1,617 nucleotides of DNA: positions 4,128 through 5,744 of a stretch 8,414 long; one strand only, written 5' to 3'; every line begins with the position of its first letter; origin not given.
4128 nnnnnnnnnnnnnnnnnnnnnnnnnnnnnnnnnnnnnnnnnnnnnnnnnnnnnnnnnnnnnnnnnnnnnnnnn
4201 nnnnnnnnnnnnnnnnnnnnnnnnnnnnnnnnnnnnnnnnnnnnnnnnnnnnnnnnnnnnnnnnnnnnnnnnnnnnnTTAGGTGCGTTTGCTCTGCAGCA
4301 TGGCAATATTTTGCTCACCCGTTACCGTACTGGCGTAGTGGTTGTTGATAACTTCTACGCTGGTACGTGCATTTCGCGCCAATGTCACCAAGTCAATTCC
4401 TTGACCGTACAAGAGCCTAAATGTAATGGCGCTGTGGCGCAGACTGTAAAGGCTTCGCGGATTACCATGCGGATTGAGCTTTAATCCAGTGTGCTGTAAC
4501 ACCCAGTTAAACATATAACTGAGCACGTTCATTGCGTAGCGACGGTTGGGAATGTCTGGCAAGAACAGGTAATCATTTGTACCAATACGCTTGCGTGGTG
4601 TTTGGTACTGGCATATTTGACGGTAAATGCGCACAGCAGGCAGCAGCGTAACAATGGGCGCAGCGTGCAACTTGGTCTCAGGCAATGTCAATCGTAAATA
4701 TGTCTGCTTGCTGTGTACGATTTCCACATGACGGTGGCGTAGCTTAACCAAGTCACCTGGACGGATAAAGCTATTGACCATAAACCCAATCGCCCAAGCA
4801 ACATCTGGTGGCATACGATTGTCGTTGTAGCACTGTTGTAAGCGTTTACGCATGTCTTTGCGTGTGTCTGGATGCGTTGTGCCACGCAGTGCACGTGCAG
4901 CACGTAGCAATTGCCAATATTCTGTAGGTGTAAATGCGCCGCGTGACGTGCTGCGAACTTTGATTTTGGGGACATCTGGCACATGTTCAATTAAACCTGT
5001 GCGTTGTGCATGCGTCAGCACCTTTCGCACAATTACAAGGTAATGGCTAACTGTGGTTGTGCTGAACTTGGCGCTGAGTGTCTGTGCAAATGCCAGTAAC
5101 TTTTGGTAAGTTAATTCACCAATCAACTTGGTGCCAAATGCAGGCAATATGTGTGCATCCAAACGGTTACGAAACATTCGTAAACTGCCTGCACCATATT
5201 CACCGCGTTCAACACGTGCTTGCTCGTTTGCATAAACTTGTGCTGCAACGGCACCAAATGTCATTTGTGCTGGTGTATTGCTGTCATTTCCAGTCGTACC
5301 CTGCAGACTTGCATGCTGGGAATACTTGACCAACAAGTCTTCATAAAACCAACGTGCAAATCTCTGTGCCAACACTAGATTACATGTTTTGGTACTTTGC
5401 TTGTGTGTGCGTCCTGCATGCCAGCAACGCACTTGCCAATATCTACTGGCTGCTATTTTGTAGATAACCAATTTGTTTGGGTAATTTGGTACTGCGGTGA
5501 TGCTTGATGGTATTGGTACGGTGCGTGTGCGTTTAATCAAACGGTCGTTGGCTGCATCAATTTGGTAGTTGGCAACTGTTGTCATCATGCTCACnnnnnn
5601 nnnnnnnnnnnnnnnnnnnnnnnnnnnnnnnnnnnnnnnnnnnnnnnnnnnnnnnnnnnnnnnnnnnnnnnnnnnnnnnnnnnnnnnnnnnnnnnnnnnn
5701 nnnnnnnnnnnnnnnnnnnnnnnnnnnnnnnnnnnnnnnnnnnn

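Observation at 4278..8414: Two mirror-image integrase-porin modules, one intact and one decayed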

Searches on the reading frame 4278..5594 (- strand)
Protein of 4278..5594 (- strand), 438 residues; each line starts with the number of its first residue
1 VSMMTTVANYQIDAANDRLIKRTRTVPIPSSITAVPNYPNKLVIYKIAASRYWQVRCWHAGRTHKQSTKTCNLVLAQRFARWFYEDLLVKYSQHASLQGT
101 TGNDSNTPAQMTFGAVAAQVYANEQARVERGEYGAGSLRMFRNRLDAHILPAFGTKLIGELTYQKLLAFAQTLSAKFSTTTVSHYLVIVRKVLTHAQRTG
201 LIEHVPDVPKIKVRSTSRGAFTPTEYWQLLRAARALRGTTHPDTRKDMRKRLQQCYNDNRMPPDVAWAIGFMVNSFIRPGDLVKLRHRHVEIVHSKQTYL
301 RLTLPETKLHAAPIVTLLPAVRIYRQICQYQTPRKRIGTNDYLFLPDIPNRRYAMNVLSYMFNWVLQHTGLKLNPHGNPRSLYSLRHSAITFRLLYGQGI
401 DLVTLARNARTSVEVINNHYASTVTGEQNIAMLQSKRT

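Call 7: search_protein_families(library=pfam, proteins=[window:4278-5594:-], max_evalue=0.01)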
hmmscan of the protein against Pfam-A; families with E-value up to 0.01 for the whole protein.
window:4278-5594:- (438 aa): 1 family
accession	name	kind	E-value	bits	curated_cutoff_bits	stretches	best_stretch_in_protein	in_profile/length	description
PF22022.2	Phage_int_M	-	6.1e-07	30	27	1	113-205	1-88/96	Phage integrase central domain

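Call 10: find_encoding_contigs(protein=window:4278-5594:-, flank=10000, max_places=10)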
Protein window:4278-5594:- (438 aa): no gene with exactly this product is on record in the collection.

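Call 17: find_related_loci(query=window:4278-5594:-, collection=genome_contigs, flank=10000)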
Query window:4278-5594:- (438 aa) in genome_contigs; peptide patterns used: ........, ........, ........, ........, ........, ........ (x = any residue, [..] = any of these).
55 stretches matched a pattern; 8 encode a relative of the query (tblastn E <= 1e-3); 8 distinct loci.
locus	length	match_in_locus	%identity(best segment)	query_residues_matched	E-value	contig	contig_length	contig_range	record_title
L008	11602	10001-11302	81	3-435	0e+0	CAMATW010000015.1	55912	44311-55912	MAG: Bordetella parapertussis isolate MaH-04nov19-212 genome assembly, contig: MaH-04nov19-C1125, whole genome shotgun s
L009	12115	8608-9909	72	3-438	0e+0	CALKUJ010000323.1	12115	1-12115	MAG TPA_asm: uncultured Polynucleobacter sp. isolate SRR6231135_bin.89_CONCOCT_v1.1_MAG genome assembly, contig: ERZ6502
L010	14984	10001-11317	70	2-438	0e+0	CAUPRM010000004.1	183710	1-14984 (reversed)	MAG: uncultured Limnohabitans sp. isolate m18-metabat.2 genome assembly, contig: m18-c19, whole genome shotgun sequence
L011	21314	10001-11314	70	2-437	0e+0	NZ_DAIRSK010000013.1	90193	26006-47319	MAG: Limnohabitans sp. isolate CTOTU2207 NODE_48_length_90193_cov_8.378608, whole genome shotgun sequence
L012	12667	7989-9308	63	2-437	0e+0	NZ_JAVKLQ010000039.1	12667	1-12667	MAG: Limnohabitans sp. isolate AaM_T123_6 k141_14165, whole genome shotgun sequence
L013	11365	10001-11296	57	2-437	6e-157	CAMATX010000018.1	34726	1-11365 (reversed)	MAG: Comamonas sp. lk isolate LE-02apr19-125 genome assembly, contig: LE-02apr19-C1176, whole genome shotgun sequence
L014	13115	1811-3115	54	21-438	4e-145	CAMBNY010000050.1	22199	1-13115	MAG: Comamonas sp. lk isolate MsH-30apr19-326 genome assembly, contig: MsH-30apr19-C4159, whole genome shotgun sequence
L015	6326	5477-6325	69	3-287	1e-129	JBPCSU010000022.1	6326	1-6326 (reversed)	MAG: Limnohabitans sp. S1Ck117_1325865_flag_0_multi_4.0000_len_6326, whole genome shotgun sequence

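Call 28: find_related_loci(query=A1, collection=metagenome_contigs, flank=10000)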
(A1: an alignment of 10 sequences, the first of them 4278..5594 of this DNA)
Query A1 (438 aa) in metagenome_contigs; peptide patterns used: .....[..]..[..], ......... (x = any residue, [..] = any of these).
600 stretches matched a pattern (row limit reached: there are more); 483 encode a relative of the query (tblastn E <= 1e-3); the best 80 are kept; 80 distinct loci.
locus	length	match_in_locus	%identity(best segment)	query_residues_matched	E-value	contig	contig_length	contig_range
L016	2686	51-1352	80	3-435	0e+0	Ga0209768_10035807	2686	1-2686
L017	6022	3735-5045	73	2-438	0e+0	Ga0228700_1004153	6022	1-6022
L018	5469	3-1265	75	17-438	0e+0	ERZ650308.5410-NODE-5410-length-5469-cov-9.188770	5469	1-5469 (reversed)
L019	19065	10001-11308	73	2-438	0e+0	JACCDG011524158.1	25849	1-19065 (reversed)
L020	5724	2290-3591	72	3-438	0e+0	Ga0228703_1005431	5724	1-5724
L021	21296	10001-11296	73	2-438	0e+0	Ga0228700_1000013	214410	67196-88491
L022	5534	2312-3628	70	2-438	0e+0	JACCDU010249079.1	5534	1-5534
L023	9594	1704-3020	70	2-438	0e+0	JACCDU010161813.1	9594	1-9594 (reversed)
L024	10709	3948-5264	70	2-438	0e+0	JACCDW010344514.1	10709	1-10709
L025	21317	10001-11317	70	2-438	0e+0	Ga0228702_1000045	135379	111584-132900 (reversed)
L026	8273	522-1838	69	2-438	0e+0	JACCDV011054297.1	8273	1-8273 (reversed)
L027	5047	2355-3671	64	3-437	0e+0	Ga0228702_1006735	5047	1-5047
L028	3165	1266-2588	63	2-437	0e+0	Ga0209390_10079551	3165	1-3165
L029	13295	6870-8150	64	14-437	0e+0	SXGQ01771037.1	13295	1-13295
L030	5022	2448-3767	64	2-437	0e+0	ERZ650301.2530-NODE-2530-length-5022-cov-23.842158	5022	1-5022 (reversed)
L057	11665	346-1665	59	3-434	3e-165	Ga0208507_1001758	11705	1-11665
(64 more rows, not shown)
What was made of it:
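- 4278..5594 (-): int1, the tyrosine integrase of the mobile element (438 aa). 88 homologous loci fetched (calls 17, 28).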

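Call 42: find_homologous_proteins(query=L011:17797-19107:+, max_evalue=1e-40)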
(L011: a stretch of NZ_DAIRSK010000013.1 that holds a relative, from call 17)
Query L011:17797-19107:+ (436 aa): 2519 proteins with E <= 1e-40 among 8000 candidates; the best 120 are listed.
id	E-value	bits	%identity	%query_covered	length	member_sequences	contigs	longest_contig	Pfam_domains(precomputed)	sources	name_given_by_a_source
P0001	7.5e-267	903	99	93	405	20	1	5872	-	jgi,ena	jgi:integrase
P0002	5.1e-264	893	89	100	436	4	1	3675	-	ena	-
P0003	7.2e-264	893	90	100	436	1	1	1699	-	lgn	-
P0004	5.2e-253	857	88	98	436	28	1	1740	-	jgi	jgi:integrase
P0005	3.0e-246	835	90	93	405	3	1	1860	-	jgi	jgi:integrase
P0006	9.2e-246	833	84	98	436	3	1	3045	-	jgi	jgi:integrase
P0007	1.7e-242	823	86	96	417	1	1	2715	-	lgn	-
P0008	2.7e-240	815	84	99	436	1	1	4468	-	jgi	jgi:integrase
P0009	3.4e-240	815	88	93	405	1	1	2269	-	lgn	-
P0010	6.4e-238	808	83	98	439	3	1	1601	-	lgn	-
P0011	3.1e-236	802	84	97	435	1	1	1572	-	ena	-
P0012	8.3e-235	797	81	99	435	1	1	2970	-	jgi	-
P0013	2.7e-234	796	81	98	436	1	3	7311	-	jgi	jgi:integrase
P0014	3.2e-228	776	80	99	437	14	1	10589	PF13102.13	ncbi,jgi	jgi:integrase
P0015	1.3e-227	774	80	99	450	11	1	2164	-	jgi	jgi:integrase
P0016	3.1e-226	769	79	99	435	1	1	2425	PF13102.13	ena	-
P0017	3.1e-226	769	79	98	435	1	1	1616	PF13102.13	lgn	-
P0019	8.2e-226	768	79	99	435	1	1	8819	PF13102.13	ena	-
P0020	1.8e-225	766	79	99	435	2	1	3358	PF13102.13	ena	-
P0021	2.3e-225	766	79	99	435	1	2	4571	PF13102.13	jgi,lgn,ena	jgi:integrase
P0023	1.2e-224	764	78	100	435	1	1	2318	PF13102.13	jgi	jgi:integrase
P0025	3.7e-224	762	78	99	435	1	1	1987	PF13102.13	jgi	jgi:integrase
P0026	4.9e-224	762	78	99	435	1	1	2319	PF13102.13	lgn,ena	-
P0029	3.1e-223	759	78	98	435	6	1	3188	PF13102.13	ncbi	-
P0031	4.1e-223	759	78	100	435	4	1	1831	PF13102.13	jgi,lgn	jgi:integrase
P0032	4.6e-223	759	78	99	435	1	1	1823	PF13102.13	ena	-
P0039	1.3e-220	750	78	97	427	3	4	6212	PF13102.13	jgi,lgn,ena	-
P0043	1.2e-219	747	77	98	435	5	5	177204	PF13102.13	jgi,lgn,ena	-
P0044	1.3e-218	744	75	100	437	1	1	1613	PF13102.13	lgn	-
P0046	6.2e-218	742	76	98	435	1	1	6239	PF13102.13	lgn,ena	-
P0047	1.5e-217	740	76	98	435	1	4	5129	PF13102.13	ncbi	-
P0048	2.3e-216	737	76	97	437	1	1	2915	PF13102.13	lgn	-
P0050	1.8e-215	734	78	97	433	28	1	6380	PF13102.13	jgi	jgi:integrase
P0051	4.6e-215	732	76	97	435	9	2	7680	PF13102.13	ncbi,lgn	-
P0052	4.7e-215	732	76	98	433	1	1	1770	PF13102.13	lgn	-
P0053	1.7e-214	730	80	93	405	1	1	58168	PF13102.13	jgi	jgi:integrase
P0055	1.6e-213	727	74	98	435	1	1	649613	PF13102.13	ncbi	-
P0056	3.3e-212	723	76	99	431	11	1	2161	PF13102.13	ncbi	-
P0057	5.4e-212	722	76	99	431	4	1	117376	PF13102.13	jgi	jgi:integrase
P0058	2.2e-210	717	73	99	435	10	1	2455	PF13102.13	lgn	-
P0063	1.0e-203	695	76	92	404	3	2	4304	PF13102.13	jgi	jgi:integrase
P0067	3.5e-201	687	80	88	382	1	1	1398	PF13102.13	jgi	jgi:integrase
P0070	5.2e-200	683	71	98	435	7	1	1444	PF13102.13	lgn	-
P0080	1.1e-194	665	69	97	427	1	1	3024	PF13102.13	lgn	-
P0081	9.7e-194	662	69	98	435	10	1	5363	PF13102.13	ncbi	-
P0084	1.2e-190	652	68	98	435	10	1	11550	PF13102.13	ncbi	-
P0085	5.9e-190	650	68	98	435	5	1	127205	PF13102.13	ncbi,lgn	-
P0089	1.2e-187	642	68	98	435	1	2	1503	PF13102.13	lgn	-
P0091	4.4e-185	633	67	97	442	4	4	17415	PF13102.13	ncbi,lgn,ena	-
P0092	1.2e-184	632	66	98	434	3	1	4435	PF13102.13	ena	-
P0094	8.8e-184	629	66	98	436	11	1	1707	PF13102.13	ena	-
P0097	4.7e-183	627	66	97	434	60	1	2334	PF13102.13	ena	-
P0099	1.1e-182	626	65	97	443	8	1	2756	PF13102.13,PF00589.28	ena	-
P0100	1.4e-182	625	66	97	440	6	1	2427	PF13102.13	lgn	-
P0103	5.9e-181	620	65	97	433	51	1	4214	PF13102.13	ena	-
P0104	1.6e-180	618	65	98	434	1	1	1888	PF13102.13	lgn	-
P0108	2.5e-180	618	65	97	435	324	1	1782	PF13102.13,PF00589.28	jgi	-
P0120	9.7e-180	616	65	97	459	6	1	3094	PF13102.13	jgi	-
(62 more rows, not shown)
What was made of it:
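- On Tyrosine recombinase (phage integrase) superfamily: int2-type relatives carry PF13102 and PF00589 (call 42).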

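Call 43: find_encoding_contigs(protein=P0055, flank=10000, max_places=3)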
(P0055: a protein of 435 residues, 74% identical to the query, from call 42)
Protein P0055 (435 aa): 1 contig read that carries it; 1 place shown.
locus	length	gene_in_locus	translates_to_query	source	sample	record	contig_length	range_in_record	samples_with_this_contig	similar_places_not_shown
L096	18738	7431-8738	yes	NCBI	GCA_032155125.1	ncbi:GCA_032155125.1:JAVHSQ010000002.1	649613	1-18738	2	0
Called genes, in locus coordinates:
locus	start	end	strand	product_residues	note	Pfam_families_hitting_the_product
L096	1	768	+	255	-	?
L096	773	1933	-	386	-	PF00108:Thiolase_N, PF22691:Thiolase_C_1 (faint), PF02803:Thiolase_C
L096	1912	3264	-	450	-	PF00501:AMP-binding, PF13193:AMP-binding_C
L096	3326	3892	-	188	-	PF02632:BioY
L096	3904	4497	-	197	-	PF02361:CbiQ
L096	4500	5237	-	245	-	PF02463:SMC_N (faint), PF00005:ABC_tran, PF13304:AAA_21 (weak)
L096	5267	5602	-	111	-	-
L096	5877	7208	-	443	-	PF13609:Porin_4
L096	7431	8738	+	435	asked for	PF13102:Phage_int_SAM_5 (weak)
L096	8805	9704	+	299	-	PF09084:NMT1 (faint), PF00497:SBP_bac_3, PF12974:Phosphonate-bd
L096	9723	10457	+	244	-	PF00528:BPD_transp_1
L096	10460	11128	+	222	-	PF00528:BPD_transp_1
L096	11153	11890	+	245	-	PF02463:SMC_N (weak), PF00005:ABC_tran, PF13304:AAA_21 (faint)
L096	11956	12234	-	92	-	PF00111:Fer2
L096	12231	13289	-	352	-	PF00355:Rieske, PF19112:VanA_C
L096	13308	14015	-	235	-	PF00005:ABC_tran, PF13304:AAA_21 (faint)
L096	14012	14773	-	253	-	PF00005:ABC_tran, PF13304:AAA_21 (faint), PF12399:BCA_ABC_TP_C (weak)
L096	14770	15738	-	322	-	PF02653:BPD_transp_2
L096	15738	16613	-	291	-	PF02653:BPD_transp_2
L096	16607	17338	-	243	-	PF00561:Abhydrolase_1 (faint), PF12697:Abhydrolase_6, PF00975:Thioesterase (weak), PF12146:Hydrolase_4 (faint)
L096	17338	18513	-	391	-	PF13433:Peripla_BP_5, PF13458:Peripla_BP_6, PF01094:ANF_receptor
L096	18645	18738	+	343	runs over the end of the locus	PF01979:Amidohydro_1, PF04909:Amidohydro_2 (weak)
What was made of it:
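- The same architectures recur in NCBI MAGs and in many projects (calls 17, 28, 43).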

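Call 44: find_encoding_contigs(protein=P0043, flank=10000, max_places=5)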
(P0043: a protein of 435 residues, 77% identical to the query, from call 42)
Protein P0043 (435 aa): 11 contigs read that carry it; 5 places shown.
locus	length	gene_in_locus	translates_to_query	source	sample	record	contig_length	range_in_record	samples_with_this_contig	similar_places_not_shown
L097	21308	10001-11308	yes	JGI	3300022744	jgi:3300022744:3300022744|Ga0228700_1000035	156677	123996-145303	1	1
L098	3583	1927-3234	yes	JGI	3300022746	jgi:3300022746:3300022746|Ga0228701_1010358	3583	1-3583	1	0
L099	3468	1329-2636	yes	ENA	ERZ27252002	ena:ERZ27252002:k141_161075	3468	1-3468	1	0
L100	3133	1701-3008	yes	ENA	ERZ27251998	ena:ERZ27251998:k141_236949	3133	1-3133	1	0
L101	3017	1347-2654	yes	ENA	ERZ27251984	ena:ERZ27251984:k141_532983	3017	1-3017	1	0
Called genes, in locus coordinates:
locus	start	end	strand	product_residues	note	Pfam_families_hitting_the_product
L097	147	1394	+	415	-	PF13609:Porin_4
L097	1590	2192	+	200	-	PF13505:OMP_b-brl, PF03922:OmpW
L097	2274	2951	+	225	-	PF14512:TM1586_NiRdase (faint), PF00881:Nitroreductase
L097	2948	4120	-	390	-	PF00108:Thiolase_N, PF00109:ketoacyl-synt (weak), PF02803:Thiolase_C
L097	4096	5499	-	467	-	PF00501:AMP-binding, PF13193:AMP-binding_C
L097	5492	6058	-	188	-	PF02632:BioY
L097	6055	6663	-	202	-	PF02361:CbiQ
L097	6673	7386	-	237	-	PF00005:ABC_tran, PF13304:AAA_21 (weak)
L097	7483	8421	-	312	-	PF23023:Anti-Pycsar_Apyc1, PF00753:Lactamase_B, PF12706:Lactamase_B_2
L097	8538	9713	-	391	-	-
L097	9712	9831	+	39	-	-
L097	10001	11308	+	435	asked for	PF13102:Phage_int_SAM_5 (weak)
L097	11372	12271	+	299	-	PF00497:SBP_bac_3, PF09084:NMT1 (faint), PF12974:Phosphonate-bd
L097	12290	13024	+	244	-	PF00528:BPD_transp_1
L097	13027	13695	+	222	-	PF00528:BPD_transp_1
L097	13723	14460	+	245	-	PF02463:SMC_N (weak), PF00005:ABC_tran, PF13304:AAA_21 (faint)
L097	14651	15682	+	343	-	PF01979:Amidohydro_1, PF04909:Amidohydro_2 (weak)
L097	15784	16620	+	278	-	PF11227:DUF3025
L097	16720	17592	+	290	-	PF01435:Peptidase_M48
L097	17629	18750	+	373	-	-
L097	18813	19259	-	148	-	PF08327:AHSA1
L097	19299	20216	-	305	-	PF00291:PALP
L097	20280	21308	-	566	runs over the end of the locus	PF28550:DUF8436, PF01266:DAO (faint), PF01494:FAD_binding_3 (weak), PF21688:FAD-depend_C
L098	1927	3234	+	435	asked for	PF13102:Phage_int_SAM_5 (weak)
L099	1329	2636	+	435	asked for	PF13102:Phage_int_SAM_5 (weak)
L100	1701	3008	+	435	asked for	PF13102:Phage_int_SAM_5 (weak)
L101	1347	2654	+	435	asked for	PF13102:Phage_int_SAM_5 (weak)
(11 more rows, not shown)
